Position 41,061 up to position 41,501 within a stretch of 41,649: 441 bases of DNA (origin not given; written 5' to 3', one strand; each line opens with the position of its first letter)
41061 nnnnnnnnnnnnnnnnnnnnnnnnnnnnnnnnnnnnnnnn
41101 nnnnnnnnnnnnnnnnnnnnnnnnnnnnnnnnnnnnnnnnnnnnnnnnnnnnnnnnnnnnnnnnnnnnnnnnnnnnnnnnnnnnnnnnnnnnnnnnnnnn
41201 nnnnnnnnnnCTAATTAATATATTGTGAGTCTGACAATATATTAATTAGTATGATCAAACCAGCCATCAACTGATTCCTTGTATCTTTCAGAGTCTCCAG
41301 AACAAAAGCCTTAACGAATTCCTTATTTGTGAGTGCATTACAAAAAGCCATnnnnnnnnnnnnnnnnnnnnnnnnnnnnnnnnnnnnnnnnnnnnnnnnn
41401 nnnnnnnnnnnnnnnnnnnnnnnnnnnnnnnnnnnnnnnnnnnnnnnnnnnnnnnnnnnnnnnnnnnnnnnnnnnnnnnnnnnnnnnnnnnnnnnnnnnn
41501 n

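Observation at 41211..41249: Perfect 16-bp inverted repeat between the two cargo ORFs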

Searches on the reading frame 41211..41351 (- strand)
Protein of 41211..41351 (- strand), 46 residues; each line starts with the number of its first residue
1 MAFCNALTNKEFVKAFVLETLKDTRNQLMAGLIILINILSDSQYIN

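Call 16: search_protein_families(library=pfam, proteins=[window:41211-41351:-], max_evalue=1)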
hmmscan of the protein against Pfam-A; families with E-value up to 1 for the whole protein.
window:41211-41351:- (46 aa): 0 families

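Call 17: search_protein_families(library=padloc, proteins=[window:41211-41351:-], max_evalue=1)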
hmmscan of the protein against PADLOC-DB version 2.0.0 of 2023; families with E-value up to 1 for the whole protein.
window:41211-41351:- (46 aa): 0 families

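Call 18: search_protein_families(library=phrogs, proteins=[window:41211-41351:-], max_evalue=1)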
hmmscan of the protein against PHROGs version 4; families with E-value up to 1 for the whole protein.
window:41211-41351:- (46 aa): 0 families
